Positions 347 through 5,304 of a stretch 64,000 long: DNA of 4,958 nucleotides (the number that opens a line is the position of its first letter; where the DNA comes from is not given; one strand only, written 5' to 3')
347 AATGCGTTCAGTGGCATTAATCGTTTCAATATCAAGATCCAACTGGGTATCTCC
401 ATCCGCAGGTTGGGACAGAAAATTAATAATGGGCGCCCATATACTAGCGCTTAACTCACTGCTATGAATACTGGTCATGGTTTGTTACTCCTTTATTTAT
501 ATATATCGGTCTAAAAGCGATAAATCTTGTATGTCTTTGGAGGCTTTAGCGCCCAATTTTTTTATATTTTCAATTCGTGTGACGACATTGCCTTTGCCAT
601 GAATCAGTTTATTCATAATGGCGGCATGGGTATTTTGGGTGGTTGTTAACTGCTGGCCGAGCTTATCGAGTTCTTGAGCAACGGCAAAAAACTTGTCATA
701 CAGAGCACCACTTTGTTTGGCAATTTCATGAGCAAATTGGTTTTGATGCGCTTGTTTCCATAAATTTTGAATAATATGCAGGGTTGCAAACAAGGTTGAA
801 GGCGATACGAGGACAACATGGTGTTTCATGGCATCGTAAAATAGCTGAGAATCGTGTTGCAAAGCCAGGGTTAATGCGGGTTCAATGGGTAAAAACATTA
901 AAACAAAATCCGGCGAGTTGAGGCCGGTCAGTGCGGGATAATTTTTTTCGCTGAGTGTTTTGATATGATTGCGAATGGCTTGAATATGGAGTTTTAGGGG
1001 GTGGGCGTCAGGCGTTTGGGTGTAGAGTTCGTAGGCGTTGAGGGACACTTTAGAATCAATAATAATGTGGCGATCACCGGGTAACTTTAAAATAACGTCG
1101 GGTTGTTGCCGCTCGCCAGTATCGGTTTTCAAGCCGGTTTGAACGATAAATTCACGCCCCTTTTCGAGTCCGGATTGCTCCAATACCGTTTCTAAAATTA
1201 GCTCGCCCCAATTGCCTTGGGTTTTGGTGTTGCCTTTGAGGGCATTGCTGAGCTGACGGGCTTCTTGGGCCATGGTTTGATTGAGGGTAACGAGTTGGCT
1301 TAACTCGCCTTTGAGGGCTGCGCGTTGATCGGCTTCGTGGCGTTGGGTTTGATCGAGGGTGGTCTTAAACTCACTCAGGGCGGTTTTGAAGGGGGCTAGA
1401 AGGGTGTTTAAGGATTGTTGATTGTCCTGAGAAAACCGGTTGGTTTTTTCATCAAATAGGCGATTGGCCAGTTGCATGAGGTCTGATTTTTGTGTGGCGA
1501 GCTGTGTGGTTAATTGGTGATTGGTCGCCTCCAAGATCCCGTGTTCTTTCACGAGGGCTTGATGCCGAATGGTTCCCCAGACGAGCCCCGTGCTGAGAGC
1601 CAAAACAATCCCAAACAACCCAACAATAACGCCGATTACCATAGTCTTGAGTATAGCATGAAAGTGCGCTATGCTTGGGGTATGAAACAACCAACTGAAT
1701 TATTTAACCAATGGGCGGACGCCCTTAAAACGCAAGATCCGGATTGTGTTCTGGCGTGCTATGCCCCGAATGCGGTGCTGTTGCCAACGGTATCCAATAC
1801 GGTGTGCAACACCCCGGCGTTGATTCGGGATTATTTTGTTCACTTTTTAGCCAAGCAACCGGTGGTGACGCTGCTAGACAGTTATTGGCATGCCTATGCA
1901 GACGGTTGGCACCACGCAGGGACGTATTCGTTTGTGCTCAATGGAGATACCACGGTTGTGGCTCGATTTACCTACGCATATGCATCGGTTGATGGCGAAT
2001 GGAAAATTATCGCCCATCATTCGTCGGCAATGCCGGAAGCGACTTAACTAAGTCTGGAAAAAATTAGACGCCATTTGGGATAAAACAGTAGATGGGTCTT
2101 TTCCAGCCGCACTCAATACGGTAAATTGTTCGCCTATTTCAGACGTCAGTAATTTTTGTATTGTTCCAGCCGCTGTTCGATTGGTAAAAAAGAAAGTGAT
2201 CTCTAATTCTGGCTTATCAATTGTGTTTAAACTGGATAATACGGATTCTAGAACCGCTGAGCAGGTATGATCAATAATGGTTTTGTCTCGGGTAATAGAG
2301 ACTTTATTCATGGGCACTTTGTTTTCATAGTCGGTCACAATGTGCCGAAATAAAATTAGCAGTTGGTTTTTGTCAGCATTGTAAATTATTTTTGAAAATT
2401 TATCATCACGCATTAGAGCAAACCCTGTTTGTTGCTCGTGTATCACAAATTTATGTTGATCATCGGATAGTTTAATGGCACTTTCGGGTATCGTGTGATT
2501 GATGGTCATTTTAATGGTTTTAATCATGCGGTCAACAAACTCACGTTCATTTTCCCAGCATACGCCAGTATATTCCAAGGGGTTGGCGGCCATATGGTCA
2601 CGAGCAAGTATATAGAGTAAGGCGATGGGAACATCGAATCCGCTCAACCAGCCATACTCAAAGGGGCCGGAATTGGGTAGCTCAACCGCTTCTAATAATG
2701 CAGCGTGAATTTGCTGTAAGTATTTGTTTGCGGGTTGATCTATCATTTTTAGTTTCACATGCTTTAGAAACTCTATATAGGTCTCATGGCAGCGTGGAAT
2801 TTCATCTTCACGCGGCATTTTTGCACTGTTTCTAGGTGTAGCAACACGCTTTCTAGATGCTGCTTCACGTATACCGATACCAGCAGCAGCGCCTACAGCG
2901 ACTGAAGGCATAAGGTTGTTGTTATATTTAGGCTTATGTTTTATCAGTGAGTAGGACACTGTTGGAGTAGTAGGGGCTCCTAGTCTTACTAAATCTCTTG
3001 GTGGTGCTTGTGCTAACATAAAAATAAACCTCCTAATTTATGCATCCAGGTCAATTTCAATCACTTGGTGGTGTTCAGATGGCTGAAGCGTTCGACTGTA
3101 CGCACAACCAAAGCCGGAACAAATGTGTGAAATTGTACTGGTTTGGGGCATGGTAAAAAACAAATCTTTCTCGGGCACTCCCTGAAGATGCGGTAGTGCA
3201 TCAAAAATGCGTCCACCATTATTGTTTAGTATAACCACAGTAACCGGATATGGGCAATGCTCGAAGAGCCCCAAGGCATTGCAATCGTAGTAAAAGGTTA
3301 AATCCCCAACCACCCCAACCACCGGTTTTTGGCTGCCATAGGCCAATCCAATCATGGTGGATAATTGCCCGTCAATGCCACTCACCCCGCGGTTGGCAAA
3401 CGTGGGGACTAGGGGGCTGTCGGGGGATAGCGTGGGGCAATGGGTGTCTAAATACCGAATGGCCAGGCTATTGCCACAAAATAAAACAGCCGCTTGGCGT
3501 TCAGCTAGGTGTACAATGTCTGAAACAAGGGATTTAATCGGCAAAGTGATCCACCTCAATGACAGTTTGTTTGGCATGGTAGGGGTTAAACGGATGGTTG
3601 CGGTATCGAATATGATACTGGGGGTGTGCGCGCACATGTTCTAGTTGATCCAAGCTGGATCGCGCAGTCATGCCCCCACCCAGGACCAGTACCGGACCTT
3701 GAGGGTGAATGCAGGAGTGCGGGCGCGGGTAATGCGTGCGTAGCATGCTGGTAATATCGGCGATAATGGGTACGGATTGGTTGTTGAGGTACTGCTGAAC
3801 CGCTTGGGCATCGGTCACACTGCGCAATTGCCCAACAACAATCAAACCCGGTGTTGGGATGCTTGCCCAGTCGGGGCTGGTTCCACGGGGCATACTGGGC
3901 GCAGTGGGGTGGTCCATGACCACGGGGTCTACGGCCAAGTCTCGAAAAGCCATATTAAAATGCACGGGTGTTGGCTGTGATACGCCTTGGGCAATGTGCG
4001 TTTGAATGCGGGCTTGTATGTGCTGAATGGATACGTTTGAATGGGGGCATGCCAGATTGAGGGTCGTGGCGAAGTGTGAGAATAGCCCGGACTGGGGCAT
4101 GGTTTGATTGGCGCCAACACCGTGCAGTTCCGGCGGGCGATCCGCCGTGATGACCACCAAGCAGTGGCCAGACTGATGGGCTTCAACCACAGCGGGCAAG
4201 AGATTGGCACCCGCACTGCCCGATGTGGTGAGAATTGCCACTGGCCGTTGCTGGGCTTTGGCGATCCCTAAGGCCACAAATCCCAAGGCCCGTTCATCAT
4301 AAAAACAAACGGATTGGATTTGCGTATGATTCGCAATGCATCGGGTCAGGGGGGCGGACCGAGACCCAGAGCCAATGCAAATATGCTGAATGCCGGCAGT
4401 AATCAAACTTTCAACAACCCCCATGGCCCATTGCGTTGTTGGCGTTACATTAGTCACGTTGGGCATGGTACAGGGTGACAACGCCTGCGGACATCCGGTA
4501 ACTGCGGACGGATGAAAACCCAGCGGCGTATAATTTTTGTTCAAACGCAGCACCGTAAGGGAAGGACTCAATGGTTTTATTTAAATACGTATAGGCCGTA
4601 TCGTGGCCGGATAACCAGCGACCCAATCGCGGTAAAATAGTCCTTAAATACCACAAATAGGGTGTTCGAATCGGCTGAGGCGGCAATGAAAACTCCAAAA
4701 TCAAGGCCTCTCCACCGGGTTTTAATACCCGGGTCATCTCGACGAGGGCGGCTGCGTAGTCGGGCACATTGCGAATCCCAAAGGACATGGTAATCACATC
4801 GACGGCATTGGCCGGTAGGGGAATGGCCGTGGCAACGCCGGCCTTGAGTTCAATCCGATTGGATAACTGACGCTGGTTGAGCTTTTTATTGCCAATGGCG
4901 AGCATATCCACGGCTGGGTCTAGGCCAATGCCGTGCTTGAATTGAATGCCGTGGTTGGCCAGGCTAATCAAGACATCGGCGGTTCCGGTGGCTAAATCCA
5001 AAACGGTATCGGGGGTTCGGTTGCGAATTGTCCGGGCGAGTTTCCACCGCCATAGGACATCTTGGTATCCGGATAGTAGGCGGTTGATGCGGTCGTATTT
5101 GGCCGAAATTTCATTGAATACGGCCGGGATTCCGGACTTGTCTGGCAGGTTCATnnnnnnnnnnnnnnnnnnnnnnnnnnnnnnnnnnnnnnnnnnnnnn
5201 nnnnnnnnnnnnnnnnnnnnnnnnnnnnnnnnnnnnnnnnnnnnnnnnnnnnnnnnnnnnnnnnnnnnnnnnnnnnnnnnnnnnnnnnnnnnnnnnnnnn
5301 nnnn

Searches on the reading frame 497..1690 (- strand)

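Call 44: search_protein_families(library=pfam, proteins=[window:497-1690:-], max_evalue=0.000001)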
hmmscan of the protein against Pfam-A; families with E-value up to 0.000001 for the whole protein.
window:497-1690:- (397 aa): 1 family
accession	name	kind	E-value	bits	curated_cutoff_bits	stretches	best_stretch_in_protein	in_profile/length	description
PF02646.22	RmuC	-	1.6e-95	320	26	1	92-385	1-290/291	RmuC family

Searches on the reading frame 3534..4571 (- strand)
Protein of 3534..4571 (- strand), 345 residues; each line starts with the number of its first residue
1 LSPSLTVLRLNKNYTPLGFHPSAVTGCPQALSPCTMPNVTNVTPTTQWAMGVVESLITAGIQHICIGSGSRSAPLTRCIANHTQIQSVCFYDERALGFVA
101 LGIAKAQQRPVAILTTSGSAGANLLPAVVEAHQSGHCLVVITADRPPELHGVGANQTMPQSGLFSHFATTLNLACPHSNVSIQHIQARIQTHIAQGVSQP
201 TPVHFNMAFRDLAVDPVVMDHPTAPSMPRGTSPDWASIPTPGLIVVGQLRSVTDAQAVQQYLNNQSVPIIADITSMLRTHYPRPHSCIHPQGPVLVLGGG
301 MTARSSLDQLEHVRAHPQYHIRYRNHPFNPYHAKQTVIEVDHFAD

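Call 44: search_protein_families(library=pfam, proteins=[window:3534-4571:-], max_evalue=0.000001)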
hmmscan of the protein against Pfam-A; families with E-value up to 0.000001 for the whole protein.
window:3534-4571:- (345 aa): 1 family
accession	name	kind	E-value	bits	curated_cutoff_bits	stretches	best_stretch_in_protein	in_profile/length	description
PF02776.23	TPP_enzyme_N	-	4.9e-18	65.5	26.8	1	52-158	7-114/119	Thiamine pyrophosphate enzyme, N-terminal TPP binding domain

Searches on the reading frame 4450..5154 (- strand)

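Call 44: search_protein_families(library=pfam, proteins=[window:4450-5154:-], max_evalue=0.000001)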
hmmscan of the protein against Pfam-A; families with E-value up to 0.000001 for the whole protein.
window:4450-5154:- (234 aa): 6 families
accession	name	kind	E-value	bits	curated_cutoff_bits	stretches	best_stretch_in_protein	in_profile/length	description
PF01209.24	Ubie_methyltran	-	1e-51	176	20.1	1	9-231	9-231/233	ubiE/COQ5 methyltransferase family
PF13649.12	Methyltransf_25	-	3.2e-16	60.2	27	1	51-148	1-97/97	Methyltransferase domain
PF08241.18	Methyltransf_11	-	2e-15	57.7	21.2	1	52-151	1-94/95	Methyltransferase domain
PF13847.12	Methyltransf_31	-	4.2e-12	46.4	27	1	50-156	6-113/145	Methyltransferase domain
PF13489.12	Methyltransf_23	-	6.1e-12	46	27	1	38-172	12-137/164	Methyltransferase domain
PF08242.18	Methyltransf_12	-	1.2e-09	39.2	30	1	52-148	1-96/98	Methyltransferase domain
